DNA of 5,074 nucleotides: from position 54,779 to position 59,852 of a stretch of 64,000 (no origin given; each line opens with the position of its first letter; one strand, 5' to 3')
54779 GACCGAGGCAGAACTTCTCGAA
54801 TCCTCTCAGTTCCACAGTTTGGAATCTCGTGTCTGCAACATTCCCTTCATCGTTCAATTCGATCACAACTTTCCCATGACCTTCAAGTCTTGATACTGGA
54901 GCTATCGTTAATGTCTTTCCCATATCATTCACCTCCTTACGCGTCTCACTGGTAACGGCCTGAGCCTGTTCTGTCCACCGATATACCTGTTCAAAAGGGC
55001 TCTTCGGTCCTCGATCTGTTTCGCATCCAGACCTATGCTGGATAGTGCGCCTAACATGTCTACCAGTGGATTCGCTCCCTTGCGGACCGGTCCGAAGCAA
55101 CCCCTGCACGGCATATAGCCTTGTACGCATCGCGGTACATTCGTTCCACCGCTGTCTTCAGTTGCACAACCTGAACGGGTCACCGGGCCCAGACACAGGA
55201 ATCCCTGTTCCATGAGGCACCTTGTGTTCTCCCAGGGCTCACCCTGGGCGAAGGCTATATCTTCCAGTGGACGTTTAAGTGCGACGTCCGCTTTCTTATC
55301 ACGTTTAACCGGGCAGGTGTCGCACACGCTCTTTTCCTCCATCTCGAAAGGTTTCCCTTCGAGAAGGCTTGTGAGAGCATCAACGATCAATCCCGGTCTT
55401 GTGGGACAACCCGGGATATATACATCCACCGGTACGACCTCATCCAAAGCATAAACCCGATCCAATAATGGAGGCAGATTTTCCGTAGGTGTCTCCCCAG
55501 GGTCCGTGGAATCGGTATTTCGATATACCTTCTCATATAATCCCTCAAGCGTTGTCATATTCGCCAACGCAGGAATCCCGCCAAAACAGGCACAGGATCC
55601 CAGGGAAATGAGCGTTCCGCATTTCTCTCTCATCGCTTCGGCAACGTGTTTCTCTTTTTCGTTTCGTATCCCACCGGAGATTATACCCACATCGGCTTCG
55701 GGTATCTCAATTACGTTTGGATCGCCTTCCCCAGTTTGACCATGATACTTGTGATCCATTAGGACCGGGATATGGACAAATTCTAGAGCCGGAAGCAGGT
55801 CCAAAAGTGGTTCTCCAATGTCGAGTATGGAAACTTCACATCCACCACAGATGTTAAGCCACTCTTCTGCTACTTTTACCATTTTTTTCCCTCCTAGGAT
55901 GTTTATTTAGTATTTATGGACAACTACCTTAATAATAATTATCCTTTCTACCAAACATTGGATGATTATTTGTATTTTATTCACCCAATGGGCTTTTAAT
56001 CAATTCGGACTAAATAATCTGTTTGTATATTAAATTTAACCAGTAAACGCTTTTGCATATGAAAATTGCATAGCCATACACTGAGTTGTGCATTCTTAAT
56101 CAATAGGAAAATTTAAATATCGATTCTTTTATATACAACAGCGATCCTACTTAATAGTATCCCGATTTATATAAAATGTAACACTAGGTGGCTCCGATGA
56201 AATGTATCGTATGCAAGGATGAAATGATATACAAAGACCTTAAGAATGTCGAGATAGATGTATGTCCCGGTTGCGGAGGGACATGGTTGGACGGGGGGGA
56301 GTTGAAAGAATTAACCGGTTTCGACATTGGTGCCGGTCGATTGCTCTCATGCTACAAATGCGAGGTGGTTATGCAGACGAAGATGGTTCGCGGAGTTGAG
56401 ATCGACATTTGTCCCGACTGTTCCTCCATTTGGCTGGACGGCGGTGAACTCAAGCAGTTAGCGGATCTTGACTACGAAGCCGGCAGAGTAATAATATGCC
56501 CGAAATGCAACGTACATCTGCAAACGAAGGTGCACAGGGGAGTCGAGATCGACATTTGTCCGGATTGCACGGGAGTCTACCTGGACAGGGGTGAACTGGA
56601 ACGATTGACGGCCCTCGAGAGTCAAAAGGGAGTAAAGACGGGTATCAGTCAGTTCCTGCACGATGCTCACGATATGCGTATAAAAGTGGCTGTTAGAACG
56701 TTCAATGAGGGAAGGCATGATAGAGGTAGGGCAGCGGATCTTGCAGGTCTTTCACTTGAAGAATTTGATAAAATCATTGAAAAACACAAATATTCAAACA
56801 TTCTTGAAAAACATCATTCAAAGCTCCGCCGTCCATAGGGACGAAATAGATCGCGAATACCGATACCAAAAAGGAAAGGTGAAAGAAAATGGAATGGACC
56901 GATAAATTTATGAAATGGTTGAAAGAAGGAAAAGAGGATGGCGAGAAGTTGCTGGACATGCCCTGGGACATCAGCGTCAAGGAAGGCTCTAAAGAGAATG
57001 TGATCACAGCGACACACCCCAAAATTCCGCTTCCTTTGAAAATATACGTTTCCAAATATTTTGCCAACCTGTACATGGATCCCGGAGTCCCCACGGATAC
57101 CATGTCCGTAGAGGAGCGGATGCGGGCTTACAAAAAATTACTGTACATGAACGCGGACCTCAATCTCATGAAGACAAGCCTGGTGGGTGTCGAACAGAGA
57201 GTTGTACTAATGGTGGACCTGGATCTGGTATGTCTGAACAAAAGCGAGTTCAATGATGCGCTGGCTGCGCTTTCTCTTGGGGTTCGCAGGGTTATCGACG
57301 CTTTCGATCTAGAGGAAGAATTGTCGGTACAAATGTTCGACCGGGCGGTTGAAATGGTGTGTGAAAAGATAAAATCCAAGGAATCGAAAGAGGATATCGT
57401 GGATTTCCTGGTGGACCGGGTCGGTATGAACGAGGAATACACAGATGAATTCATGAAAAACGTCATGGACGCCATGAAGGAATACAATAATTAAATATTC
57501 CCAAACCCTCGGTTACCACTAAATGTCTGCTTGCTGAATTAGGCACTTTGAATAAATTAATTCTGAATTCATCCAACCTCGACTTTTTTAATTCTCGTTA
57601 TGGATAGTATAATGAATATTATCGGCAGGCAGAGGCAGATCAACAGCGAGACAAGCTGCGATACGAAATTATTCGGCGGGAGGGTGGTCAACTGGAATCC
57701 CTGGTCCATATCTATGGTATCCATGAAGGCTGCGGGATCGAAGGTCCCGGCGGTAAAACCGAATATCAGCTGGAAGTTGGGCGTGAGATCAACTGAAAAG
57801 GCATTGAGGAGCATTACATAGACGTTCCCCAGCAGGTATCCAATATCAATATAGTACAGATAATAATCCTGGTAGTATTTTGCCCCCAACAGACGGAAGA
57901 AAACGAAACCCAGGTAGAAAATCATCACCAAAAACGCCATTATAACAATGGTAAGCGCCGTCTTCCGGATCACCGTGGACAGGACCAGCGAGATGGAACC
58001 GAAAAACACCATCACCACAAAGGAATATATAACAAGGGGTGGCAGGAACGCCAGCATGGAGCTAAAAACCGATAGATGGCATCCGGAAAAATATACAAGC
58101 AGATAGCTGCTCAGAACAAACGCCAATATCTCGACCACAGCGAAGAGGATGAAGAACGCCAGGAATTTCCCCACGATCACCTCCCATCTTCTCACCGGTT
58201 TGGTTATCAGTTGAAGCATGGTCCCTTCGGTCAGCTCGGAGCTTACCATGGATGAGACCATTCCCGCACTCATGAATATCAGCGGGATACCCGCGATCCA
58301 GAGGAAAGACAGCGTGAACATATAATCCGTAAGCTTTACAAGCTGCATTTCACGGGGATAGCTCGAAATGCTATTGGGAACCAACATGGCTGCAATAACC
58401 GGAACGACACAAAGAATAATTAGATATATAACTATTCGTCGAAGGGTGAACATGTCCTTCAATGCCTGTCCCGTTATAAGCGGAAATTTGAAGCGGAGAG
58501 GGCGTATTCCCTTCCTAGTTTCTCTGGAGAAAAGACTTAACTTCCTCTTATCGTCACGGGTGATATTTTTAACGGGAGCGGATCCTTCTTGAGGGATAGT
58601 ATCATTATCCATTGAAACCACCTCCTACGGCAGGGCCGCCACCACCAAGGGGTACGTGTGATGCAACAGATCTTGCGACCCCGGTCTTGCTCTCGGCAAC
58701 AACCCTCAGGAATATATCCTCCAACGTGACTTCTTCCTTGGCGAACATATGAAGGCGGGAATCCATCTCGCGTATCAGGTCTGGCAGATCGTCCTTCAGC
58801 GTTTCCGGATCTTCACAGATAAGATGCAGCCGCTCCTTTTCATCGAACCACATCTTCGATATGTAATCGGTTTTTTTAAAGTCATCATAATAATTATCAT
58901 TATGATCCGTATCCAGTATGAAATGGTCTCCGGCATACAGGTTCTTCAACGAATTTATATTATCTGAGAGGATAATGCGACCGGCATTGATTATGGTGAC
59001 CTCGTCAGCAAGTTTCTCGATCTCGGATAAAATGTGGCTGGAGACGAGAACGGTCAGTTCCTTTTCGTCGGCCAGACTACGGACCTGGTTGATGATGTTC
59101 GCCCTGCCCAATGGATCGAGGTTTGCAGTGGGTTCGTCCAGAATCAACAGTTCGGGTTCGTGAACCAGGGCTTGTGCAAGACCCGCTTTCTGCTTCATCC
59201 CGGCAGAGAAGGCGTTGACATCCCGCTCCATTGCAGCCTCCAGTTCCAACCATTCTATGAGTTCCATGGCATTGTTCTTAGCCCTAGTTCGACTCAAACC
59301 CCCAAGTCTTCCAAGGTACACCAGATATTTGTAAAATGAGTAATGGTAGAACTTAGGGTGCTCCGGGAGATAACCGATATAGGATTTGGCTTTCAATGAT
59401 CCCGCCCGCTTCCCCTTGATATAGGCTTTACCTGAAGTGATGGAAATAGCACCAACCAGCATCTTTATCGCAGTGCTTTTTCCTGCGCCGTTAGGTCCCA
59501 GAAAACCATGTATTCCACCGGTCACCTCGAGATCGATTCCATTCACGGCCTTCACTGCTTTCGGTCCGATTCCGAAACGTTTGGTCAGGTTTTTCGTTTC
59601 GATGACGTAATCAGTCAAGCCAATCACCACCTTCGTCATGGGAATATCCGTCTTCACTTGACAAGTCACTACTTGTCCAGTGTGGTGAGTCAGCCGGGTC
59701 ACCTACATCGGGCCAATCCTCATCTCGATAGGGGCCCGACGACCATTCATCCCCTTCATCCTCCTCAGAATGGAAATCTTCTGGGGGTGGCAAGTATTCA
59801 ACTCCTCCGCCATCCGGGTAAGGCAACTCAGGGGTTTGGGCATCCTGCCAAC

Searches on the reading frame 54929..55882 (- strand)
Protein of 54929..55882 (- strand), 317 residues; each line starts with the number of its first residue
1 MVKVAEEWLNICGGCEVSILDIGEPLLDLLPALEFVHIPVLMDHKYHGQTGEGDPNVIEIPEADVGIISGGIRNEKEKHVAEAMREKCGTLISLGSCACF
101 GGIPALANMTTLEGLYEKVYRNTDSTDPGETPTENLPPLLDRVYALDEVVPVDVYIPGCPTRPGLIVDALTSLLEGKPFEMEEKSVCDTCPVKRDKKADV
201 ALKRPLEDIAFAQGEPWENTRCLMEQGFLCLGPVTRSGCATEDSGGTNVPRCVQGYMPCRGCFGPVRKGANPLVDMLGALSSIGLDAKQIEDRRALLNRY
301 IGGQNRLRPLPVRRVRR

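Call 29: search_protein_families(library=ncbifam, proteins=[window:54929-55882:-], max_evalue=0.00001)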
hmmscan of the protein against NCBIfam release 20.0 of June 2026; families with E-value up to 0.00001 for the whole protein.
window:54929-55882:- (317 aa): 14 families
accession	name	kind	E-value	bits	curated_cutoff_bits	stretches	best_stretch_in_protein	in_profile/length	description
NF045875.1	F420_non_VhuG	exception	4.2e-65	219.8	450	1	2-300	5-274/286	F420-non-reducing hydrogenase subunit VhuG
NF040831.1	sulfhyd_ShyD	equivalog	1.2e-17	64.4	460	1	9-192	8-166/240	NAD(P)-dependent hydrogenase/sulfhydrogenase 2 subunit delta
TIGR03294.1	FrhG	equivalog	8.4e-15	55.1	245.5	1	2-105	2-95/228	coenzyme F420 hydrogenase subunit gamma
NF040836.1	sulfhyd_HydD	equivalog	4.4e-14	52.3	500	1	57-194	48-174/261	NADPH-dependent hydrogenase/sulfhydrogenase 1 subunit delta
NF005012.1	PRK06411.1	subfamily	7.7e-10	38.6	116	1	143-174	124-155/166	NADH-quinone oxidoreductase subunit NuoB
TIGR01957.1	nuoB_fam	subfamily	3.8e-09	36.6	142.7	1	143-173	108-138/145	NADH-quinone oxidoreductase subunit B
NF011395.0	PRK14820.1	equivalog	4.4e-08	33.1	263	1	145-173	125-153/180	NADH-quinone oxidoreductase subunit B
NF011390.0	PRK14815.1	equivalog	6.1e-08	32.2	281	1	145-175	125-155/183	NADH dehydrogenase subunit B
NF011393.0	PRK14818.1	equivalog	9.1e-08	31.8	255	0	145-175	123-153/173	NADH dehydrogenase subunit B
NF011392.0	PRK14817.1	equivalog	3.1e-07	30.3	271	1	143-173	126-156/182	NADH-quinone oxidoreductase subunit B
NF011389.0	PRK14814.1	equivalog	4.4e-07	29.9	285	1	145-173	125-153/186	NADH dehydrogenase subunit B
NF011394.0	PRK14819.1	equivalog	7.5e-07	28.9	312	1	145-174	124-153/264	NADH-quinone oxidoreductase subunit B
NF011391.0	PRK14816.1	equivalog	3.8e-06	26.6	283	0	143-169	143-169/196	NADH-quinone oxidoreductase subunit B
NF011388.0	PRK14813.1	equivalog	9e-06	25.7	294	0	145-175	121-151/189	NADH dehydrogenase subunit B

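Call 30: search_protein_families(library=pfam, proteins=[window:54929-55882:-], max_evalue=0.00001)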
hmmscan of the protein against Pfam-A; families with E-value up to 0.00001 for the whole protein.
window:54929-55882:- (317 aa): 1 family
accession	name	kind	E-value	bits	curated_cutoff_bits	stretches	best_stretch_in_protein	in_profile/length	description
PF01058.29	Oxidored_q6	-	2.7e-29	101.9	27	1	12-172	1-127/128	NADH ubiquinone oxidoreductase, 20 Kd subunit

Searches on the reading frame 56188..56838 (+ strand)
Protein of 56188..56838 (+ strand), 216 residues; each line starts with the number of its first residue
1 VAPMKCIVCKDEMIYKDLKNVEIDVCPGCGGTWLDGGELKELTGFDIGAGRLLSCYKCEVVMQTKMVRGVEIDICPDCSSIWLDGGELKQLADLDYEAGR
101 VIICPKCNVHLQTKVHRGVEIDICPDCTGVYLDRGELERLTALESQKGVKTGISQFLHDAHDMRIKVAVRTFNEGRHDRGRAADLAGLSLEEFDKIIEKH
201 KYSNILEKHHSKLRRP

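Call 29: search_protein_families(library=ncbifam, proteins=[window:56188-56838:+], max_evalue=0.00001)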
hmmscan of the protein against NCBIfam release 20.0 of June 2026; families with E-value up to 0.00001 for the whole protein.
window:56188-56838:+ (216 aa): 1 family
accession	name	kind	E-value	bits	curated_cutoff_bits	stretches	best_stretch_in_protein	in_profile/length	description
NF041912.1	HVO_0758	equivalog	8.5e-06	25.6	70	0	53-82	21-52/55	HVO_0758 family zinc finger protein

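Call 30: search_protein_families(library=pfam, proteins=[window:56188-56838:+], max_evalue=0.00001)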
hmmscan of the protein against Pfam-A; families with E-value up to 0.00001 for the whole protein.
window:56188-56838:+ (216 aa): 1 family
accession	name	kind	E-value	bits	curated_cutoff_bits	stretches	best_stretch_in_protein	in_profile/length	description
PF13453.11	Zn_ribbon_TFIIB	-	1.3e-34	117.7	22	3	103-141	1-39/41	Transcription factor zinc-finger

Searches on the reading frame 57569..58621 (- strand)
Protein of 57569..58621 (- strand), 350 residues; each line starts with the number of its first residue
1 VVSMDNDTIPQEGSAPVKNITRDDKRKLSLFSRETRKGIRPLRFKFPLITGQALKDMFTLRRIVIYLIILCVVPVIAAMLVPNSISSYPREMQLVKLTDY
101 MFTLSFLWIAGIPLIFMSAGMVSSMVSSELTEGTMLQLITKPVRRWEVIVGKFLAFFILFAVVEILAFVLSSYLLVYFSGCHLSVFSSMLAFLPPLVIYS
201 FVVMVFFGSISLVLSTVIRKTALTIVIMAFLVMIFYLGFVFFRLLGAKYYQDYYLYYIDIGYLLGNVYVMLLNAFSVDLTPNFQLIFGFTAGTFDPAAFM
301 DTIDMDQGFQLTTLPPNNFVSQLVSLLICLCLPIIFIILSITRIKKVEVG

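Call 30: search_protein_families(library=pfam, proteins=[window:57569-58621:-], max_evalue=0.00001)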
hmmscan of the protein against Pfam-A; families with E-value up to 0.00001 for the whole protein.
window:57569-58621:- (350 aa): 3 families
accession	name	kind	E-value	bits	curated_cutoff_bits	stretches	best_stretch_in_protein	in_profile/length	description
PF12679.13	ABC2_membrane_2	-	2.1e-12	47.3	27.2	1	55-341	6-275/283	ABC-2 family transporter protein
PF12698.13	ABC2_membrane_3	-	5.4e-06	26.2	31.6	1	86-241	149-291/347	ABC-2 family transporter protein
PF12730.13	ABC2_membrane_4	-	6.5e-06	26.7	27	1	63-233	15-177/179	ABC-2 family transporter protein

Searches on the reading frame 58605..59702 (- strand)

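Call 30: search_protein_families(library=pfam, proteins=[window:58605-59702:-], max_evalue=0.00001)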
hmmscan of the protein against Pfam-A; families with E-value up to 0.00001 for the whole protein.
window:58605-59702:- (365 aa): 2 families
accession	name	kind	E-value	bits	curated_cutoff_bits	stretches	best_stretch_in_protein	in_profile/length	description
PF00005.33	ABC_tran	-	2.2e-22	80.6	25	1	61-193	10-137/137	ABC transporter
PF13304.12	AAA_21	-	1.6e-10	42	27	1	149-226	222-301/304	AAA domain, putative AbiEii toxin, Type IV TA system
